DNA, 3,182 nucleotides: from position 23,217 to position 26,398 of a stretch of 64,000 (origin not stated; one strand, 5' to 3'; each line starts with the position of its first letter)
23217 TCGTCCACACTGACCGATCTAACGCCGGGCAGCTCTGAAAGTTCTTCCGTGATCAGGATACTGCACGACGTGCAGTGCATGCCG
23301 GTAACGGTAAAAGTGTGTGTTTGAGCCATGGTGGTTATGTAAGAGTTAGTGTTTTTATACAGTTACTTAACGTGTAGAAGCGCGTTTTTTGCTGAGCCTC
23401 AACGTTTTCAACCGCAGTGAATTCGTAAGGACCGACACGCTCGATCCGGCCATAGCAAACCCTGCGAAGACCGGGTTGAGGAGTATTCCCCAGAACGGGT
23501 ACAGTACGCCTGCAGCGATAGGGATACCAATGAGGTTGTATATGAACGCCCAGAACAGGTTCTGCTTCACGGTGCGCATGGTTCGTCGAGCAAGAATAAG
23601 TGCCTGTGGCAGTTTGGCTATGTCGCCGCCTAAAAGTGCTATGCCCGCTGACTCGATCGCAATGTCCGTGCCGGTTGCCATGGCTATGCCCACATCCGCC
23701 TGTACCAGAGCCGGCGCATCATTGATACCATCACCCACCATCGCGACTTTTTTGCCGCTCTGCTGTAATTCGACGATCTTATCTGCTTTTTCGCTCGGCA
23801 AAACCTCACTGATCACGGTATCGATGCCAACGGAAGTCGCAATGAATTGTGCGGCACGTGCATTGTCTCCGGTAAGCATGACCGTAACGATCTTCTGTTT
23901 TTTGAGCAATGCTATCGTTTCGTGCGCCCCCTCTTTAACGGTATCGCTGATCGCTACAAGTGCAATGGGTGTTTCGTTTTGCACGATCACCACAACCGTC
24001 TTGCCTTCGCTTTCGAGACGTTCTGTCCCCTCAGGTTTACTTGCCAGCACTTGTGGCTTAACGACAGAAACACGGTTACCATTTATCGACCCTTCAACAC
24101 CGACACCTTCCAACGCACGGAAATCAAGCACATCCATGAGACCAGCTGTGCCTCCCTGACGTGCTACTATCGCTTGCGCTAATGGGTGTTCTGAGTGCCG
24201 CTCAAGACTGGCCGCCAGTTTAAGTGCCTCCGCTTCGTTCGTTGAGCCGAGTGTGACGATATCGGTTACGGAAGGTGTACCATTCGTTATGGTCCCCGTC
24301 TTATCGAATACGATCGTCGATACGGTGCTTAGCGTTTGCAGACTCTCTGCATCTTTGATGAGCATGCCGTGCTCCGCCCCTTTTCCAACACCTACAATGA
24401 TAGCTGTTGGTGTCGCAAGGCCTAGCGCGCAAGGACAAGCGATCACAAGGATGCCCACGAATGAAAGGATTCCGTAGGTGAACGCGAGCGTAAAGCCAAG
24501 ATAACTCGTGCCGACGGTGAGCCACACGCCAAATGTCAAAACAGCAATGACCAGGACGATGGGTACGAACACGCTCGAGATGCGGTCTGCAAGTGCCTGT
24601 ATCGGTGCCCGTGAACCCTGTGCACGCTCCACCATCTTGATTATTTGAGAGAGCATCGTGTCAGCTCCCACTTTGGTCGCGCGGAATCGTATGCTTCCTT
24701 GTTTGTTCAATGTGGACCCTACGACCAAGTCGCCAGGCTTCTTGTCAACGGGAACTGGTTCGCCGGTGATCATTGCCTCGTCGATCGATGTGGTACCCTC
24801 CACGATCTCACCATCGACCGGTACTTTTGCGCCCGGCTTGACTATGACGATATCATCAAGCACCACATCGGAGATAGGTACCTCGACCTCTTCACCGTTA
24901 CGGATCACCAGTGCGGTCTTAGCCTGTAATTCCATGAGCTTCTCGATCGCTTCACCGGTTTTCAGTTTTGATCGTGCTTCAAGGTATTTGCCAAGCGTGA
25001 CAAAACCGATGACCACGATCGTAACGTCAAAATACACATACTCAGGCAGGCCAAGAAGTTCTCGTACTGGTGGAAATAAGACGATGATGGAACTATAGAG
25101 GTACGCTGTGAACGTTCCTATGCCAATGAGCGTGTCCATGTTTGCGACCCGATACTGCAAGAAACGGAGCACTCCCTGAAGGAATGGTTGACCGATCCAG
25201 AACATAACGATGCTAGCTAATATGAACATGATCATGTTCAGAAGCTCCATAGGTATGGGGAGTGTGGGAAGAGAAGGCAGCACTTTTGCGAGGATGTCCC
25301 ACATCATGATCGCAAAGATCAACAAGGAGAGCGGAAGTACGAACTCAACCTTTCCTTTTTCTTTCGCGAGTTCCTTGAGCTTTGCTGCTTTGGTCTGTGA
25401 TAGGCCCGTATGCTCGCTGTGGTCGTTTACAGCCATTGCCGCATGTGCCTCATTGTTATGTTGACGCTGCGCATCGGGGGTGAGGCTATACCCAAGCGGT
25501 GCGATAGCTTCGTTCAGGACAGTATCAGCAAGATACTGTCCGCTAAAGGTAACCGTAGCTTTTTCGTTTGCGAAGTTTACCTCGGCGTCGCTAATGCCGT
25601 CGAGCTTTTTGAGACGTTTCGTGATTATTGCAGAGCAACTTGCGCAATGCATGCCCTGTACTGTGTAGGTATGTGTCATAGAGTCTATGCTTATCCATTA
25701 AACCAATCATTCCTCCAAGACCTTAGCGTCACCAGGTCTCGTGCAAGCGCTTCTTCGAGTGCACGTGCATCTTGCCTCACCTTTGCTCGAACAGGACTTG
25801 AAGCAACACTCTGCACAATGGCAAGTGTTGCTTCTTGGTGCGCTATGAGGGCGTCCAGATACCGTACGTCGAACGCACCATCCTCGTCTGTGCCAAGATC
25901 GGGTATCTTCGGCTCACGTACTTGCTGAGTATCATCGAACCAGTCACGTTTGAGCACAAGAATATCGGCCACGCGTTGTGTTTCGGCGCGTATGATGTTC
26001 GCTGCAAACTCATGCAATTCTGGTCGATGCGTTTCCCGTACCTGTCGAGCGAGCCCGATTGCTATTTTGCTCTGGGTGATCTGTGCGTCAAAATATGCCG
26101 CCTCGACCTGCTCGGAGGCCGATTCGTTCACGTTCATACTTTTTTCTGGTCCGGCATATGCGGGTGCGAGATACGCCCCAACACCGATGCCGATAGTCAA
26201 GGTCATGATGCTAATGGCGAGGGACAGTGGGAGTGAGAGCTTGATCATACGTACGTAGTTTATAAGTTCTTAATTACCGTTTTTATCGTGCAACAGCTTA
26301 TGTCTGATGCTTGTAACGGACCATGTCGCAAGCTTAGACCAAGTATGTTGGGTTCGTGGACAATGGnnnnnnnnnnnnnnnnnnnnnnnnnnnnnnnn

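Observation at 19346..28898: Nine-gene, single-strand copper-resistance array made of two generations: a lower-GC CsoR-controlled set upstream of a host-GC set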

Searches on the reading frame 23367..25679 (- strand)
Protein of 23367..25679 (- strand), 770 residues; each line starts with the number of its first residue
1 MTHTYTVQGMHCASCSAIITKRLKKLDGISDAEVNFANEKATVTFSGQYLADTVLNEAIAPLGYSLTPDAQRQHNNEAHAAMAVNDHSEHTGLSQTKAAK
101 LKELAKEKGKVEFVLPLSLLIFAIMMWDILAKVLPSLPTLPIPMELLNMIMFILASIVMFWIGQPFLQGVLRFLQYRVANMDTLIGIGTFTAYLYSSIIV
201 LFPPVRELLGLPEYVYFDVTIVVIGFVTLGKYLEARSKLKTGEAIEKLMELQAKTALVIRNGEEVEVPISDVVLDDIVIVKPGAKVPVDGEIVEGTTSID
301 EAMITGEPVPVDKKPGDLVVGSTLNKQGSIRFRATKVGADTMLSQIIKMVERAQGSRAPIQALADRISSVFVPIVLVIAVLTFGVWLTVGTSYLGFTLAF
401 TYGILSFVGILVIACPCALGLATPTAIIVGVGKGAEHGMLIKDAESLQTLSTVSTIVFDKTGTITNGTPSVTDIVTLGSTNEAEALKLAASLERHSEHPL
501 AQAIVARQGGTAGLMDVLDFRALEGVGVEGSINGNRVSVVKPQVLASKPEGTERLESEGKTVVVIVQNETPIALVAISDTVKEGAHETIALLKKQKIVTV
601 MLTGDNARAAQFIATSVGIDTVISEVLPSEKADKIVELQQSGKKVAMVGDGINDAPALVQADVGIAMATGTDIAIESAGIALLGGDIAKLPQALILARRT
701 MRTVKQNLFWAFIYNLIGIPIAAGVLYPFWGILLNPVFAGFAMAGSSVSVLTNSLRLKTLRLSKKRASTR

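Call 3: search_protein_families(library=pfam, proteins=[window:23367-25679:-], max_evalue=0.01)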
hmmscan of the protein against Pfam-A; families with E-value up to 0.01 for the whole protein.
window:23367-25679:- (770 aa): 4 families
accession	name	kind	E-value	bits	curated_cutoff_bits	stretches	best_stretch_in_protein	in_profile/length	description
PF00122.25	E1-E2_ATPase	-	9.3e-60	201.7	28.1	1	250-437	1-181/181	E1-E2 ATPase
PF00702.32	Hydrolase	-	5.7e-34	118.6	26.4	1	454-662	2-191/191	haloacid dehalogenase-like hydrolase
PF00403.32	HMA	-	1.2e-14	54.8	24.8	1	4-64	1-61/62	Heavy-metal-associated domain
PF08282.18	Hydrolase_3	-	0.00029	21.1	20.9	1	638-678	199-239/255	haloacid dehalogenase-like hydrolase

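Call 20: find_encoding_contigs(protein=window:23367-25679:-, flank=10000, max_places=8)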
Protein window:23367-25679:- (770 aa): 1 contig read that carries it; 1 place shown.
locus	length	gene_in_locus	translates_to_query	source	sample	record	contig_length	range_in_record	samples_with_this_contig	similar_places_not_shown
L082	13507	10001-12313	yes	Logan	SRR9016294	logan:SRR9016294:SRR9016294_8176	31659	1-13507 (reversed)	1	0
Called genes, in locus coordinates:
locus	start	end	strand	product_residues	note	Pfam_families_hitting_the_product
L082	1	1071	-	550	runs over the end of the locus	-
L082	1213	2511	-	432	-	PF02812:ELFV_dehydrog_N, PF00208:ELFV_dehydrog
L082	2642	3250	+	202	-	-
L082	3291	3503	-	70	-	-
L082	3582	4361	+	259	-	PF00696:AA_kinase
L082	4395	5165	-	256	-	PF01061:ABC2_membrane, PF12698:ABC2_membrane_3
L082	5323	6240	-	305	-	PF00005:ABC_tran, PF13304:AAA_21 (weak)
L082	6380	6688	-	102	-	-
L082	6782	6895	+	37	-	-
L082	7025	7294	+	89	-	PF02583:Trns_repr_metal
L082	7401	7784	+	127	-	-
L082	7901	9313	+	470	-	PF00403:HMA, PF13386:DsbD_2, PF13473:Cupredoxin_1 (weak)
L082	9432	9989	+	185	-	PF03713:DUF305 (faint)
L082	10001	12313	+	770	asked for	PF00403:HMA, PF00122:E1-E2_ATPase, PF00702:Hydrolase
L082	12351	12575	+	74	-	PF00403:HMA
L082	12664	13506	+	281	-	?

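Call 22: find_homologous_proteins(query=window:23367-25679:-, max_evalue=1e-50)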
Query window:23367-25679:- (770 aa): 8000 proteins with E <= 1e-50 among 8000 candidates; the best 120 are listed.
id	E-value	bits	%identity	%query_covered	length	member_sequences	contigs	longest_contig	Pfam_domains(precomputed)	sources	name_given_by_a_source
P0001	0.0e+0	1652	100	100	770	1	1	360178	PF00403.33,PF00702.33,PF00122.26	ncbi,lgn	-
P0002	0.0e+0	1144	70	99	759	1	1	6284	PF00403.33,PF00702.33,PF08282.19,PF00122.26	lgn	-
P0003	0.0e+0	1123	68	99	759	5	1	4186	PF00403.33,PF00702.33,PF00122.26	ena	-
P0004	0.0e+0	1107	68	99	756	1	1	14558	PF00403.33,PF00702.33,PF08282.19,PF00122.26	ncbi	-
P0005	0.0e+0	1076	65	99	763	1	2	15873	PF00403.33,PF00702.33,PF08282.19,PF00122.26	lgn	-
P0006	0.0e+0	1064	65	98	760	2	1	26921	PF00403.33,PF00702.33,PF08282.19,PF00122.26,PF12710.14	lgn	-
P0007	0.0e+0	1062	65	99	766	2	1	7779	PF00403.33,PF00702.33,PF08282.19,PF00122.26,PF12710.14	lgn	-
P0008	0.0e+0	1060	65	99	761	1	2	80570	PF00403.33,PF00702.33,PF08282.19,PF00122.26,PF12710.14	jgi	jgi:P-type Cu+ transporter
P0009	0.0e+0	1059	66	99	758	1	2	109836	PF00403.33,PF00702.33,PF08282.19,PF00122.26,PF12710.14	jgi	jgi:P-type Cu+ transporter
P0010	0.0e+0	1053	64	99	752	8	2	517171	PF00403.33,PF00702.33,PF00122.26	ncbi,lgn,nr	ncbi:cadmium-translocating P-type ATPase [Patescibacteria group bacterium]|nr:cadmium-translocating 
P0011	0.0e+0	1052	65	98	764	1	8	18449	PF00403.33,PF00702.33,PF08282.19,PF00122.26,PF12710.14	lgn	-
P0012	0.0e+0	1051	64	99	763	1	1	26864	PF00403.33,PF00702.33,PF00122.26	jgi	jgi:Cu+-exporting ATPase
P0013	0.0e+0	1050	63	99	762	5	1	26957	PF00403.33,PF00702.33,PF00122.26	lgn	-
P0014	0.0e+0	1050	65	98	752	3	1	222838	PF00403.33,PF00702.33,PF08282.19,PF00122.26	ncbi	-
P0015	0.0e+0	1048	62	99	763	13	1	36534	PF00403.33,PF00702.33,PF08282.19,PF00122.26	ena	-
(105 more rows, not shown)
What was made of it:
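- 23367..25679 (-): Cassette gene 4: copA1, a P1B-1 Cu(I) ATPase. Best relatives are 70/68/68% identical (call 22).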

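Call 23: find_encoding_contigs(protein=P0004, flank=8000, max_places=3)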
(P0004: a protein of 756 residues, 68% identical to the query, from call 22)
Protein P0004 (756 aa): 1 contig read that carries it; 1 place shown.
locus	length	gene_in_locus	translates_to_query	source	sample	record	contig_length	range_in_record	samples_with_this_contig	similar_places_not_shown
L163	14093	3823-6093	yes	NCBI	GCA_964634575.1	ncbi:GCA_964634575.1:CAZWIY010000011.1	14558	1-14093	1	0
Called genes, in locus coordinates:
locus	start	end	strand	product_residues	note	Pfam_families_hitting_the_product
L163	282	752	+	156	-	-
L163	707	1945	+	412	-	PF02913:FAD-oxidase_C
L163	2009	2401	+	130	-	-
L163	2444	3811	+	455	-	PF00403:HMA, PF13386:DsbD_2, PF13473:Cupredoxin_1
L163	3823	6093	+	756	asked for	PF00403:HMA, PF00122:E1-E2_ATPase, PF00702:Hydrolase, PF08282:Hydrolase_3 (faint)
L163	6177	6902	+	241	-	PF01471:PG_binding_1 (faint)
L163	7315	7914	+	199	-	PF10648:Gmad2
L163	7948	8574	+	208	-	PF09335:VTT_dom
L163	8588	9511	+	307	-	PF00005:ABC_tran, PF13304:AAA_21 (weak)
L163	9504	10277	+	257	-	PF01061:ABC2_membrane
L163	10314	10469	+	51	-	-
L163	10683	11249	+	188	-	PF10706:Aminoglyc_resit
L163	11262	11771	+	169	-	-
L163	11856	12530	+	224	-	PF00106:adh_short, PF08659:KR (faint), PF13561:adh_short_C2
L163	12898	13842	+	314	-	PF00270:DEAD, PF04851:ResIII, PF00271:Helicase_C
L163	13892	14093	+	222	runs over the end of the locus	?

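Call 24: find_encoding_contigs(protein=P0002, flank=8000, max_places=3)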
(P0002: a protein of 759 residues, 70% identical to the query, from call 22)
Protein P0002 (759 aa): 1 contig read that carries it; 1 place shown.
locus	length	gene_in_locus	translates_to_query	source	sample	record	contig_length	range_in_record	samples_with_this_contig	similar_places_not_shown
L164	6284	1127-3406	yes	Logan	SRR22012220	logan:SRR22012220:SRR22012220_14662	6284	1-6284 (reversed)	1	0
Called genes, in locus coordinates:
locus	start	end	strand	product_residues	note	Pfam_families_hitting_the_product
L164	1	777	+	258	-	?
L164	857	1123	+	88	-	PF02583:Trns_repr_metal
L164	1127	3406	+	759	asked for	PF00403:HMA, PF00122:E1-E2_ATPase, PF00702:Hydrolase, PF08282:Hydrolase_3 (faint)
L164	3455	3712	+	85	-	-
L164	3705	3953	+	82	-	-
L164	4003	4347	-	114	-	-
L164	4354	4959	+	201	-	PF04307:YdjM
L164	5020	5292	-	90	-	-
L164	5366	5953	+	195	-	PF10648:Gmad2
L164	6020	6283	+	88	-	?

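Call 25: find_encoding_contigs(protein=P0006, flank=8000, max_places=3)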
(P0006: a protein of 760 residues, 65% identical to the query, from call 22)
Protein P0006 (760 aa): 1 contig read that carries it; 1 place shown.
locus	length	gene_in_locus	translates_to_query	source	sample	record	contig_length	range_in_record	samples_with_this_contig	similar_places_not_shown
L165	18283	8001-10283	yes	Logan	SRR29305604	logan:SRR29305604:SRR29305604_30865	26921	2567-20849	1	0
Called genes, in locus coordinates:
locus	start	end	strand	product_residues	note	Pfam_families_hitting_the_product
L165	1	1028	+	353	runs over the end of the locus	PF13439:Glyco_transf_4, PF13579:Glyco_trans_4_4, PF00534:Glycos_transf_1, PF13692:Glyco_trans_1_4, PF13524:Glyco_trans_1_2 (weak), PF20706:GT4-conflict (weak)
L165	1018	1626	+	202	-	PF24694:LNS2_PITM1-3 (weak)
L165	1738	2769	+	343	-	PF13439:Glyco_transf_4, PF13579:Glyco_trans_4_4, PF00534:Glycos_transf_1, PF13692:Glyco_trans_1_4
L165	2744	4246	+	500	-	PF00982:Glyco_transf_20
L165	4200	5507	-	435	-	PF22422:MGH1-like_GH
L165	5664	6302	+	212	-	PF01509:TruB_N, PF16198:TruB_C_2 (weak)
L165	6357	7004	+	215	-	-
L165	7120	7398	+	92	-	PF02583:Trns_repr_metal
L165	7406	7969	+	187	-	PF13628:DUF4142 (faint), PF03713:DUF305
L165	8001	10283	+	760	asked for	PF00403:HMA, PF00122:E1-E2_ATPase, PF00702:Hydrolase, PF08282:Hydrolase_3 (faint), PF12710:HAD (weak)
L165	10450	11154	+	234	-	PF00353:HemolysinCabind (weak)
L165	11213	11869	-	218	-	PF01066:CDP-OH_P_transf (weak)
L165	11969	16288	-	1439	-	PF01869:BcrAD_BadFG, PF09989:DUF2229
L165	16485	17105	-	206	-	-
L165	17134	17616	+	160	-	PF11969:DcpS_C, PF01230:HIT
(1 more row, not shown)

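Call 27: list_cluster_members(proteins=[window:23367-25679:-, window:19775-20794:-, window:26367-27779:-, window:18630-19331:+, window:31319-32098:-, P0004])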
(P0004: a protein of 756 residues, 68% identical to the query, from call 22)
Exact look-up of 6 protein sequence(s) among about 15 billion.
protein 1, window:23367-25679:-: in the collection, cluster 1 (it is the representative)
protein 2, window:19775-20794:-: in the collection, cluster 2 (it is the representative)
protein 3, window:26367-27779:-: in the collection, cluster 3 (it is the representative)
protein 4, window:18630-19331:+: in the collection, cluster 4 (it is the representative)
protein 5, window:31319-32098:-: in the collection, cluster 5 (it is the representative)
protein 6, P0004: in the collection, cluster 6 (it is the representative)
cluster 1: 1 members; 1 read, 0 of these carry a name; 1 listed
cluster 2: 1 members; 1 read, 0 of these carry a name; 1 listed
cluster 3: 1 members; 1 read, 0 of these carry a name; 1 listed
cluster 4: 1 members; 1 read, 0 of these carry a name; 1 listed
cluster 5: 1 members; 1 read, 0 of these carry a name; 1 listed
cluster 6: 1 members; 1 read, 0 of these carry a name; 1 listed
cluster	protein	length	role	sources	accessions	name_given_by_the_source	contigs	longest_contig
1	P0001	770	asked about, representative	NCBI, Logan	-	-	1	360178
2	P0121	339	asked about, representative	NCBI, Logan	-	-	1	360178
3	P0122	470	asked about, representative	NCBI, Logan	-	-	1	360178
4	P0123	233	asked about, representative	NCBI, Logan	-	-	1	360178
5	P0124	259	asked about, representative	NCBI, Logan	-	-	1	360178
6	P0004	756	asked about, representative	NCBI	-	-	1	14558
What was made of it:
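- The host organism could not be named (call 27).
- Tried and rejected: list_cluster_members gave no names, so the host remains unnamed (call 27).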

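Call 32: search_protein_families(library=ncbifam, proteins=[window:23367-25679:-], max_evalue=0.01)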
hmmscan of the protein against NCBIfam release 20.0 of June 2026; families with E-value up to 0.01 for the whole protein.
window:23367-25679:- (770 aa): 33 families (the best 25 are shown)
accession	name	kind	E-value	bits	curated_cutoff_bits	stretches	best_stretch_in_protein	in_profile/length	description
NF007952.0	PRK10671.1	equivalog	6.7e-189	629.9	1316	1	6-758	108-832/838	copper-exporting P-type ATPase CopA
TIGR01525.1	ATPase-IB_hvy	subfamily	1.2e-186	621.9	346.25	1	181-757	1-560/560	heavy metal translocating P-type ATPase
TIGR01511.1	ATPase-IB1_Cu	subfamily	1e-177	592.3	397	1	162-758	1-542/542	copper-translocating P-type ATPase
NF008262.1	PRK11033.1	equivalog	3.7e-124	415.8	1005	2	222-757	200-727/731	zinc/cadmium/mercury/lead-transporting ATPase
TIGR01512.1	ATPase-IB2_Cd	subfamily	6.1e-116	388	313.5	1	221-757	22-492/494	cadmium family heavy metal-translocating P-type ATPase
NF033775.1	P_type_ZntA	exception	7.8e-110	368.3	1240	2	222-758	206-729/732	Zn(II)/Cd(II)/Pb(II) translocating P-type ATPase ZntA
TIGR01494.1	ATPase_P-type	subfamily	3.1e-87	293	62.3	1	223-726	2-464/478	HAD-IC family P-type ATPase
TIGR01497.1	kdpB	equivalog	6.1e-49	166.7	527.9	1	250-691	102-557/675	potassium-transporting ATPase subunit KdpB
TIGR01647.1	ATPase-IIIA_H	equivalog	3.1e-48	164.6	615.5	2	233-505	71-340/755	plasma-membrane proton-efflux P-type ATPase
TIGR01517.1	ATPase-IIB_Ca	equivalog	2.8e-44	151.5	507.05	3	248-497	149-403/882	calcium-translocating P-type ATPase, PMCA-type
NF010609.0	PRK14010.1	equivalog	3.4e-42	144.5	1323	2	557-703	418-564/673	K(+)-transporting ATPase subunit B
TIGR01116.1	ATPase-IIA1_Ca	equivalog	9.9e-34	116.5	703.4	2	239-484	49-296/799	calcium-translocating P-type ATPase, SERCA-type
TIGR01657.1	P-ATPase-V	hypoth_equivalog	1.5e-32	112.2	618.25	4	211-315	189-292/1055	ATP13A2 family polyamine export P-type ATPase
TIGR01522.1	ATPase-IIA2_Ca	equivalog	5.5e-30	103.8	798.3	2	219-481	86-347/854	calcium-transporting P-type ATPase, PMR1-type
TIGR01106.1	ATPase-IIC_X-K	subfamily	1.5e-27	95.9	946.1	2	213-474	102-365/997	Na,H/K antiporter P-type ATPase subunit alpha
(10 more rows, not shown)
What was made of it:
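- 23367..25679 (-): TIGR01511 592 bits (call 32).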

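Call 53: search_protein_families(library=pfam, proteins=[L163:2009-2401:+], max_evalue=0.01)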
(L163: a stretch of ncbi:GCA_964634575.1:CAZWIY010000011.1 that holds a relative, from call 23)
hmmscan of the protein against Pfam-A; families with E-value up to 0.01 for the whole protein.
L163:2009-2401:+ (130 aa): 0 families

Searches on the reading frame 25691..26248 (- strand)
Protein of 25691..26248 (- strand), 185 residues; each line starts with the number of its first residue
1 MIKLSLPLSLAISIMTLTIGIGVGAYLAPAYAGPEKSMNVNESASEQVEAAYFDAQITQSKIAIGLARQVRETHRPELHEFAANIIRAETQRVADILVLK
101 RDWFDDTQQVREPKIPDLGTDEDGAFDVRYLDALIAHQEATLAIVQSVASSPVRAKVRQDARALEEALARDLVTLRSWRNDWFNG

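Call 3: search_protein_families(library=pfam, proteins=[window:25691-26248:-], max_evalue=0.01)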
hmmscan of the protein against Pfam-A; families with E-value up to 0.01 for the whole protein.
window:25691-26248:- (185 aa): 2 families
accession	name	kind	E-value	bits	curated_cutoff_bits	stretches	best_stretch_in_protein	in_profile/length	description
PF03713.19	DUF305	-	1.5e-07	32.1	27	1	120-178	92-150/151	Domain of unknown function (DUF305)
PF13628.12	DUF4142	-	0.0002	22.1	27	1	72-170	27-130/138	Domain of unknown function (DUF4142)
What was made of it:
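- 25691..26248 (-): Cassette gene 3: DUF305, CopM-like, with an N-terminal hydrophobic segment. PF03713 32.1 bits (call 3).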

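Call 32: search_protein_families(library=ncbifam, proteins=[window:25691-26248:-], max_evalue=0.01)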
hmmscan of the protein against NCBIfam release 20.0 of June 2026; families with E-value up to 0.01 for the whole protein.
window:25691-26248:- (185 aa): 1 family
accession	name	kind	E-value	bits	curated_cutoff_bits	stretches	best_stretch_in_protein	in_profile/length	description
TIGR02590.1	cas_Csh2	exception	0.0078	15.7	171.55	0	54-156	28-128/286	type I-B CRISPR-associated protein Cas7/Csh2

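Call 74: search_solved_structures(query=window:25691-26248:-, max_evalue=1, show_alignments=1)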
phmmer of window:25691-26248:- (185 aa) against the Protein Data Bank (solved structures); distinct sequences matched with E-value up to 1: 2.
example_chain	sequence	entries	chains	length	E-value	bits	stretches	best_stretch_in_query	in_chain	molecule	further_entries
5fej_A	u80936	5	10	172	0.0019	21.5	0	51-105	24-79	CopM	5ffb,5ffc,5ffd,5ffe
5ffa_A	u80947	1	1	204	0.003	20.9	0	51-105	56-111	CopM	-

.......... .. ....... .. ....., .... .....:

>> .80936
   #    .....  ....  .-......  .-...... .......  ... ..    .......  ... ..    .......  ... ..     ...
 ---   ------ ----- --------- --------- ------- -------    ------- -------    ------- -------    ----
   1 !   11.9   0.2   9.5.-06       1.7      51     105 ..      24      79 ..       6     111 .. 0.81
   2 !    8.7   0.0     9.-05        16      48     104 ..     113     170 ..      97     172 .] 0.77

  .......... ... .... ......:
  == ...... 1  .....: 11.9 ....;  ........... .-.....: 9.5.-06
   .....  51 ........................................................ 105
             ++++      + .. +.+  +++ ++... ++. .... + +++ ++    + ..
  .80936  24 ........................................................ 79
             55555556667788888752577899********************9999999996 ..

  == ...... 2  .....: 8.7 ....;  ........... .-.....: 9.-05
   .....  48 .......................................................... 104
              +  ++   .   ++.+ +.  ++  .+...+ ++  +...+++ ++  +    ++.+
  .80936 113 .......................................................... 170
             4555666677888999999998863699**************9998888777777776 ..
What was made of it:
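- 25691..26248 (-): Weak match to solved CopM, E 0.002 (call 74).
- On DUF305 / CopM: CopM PDB match at E 0.002 (call 74).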
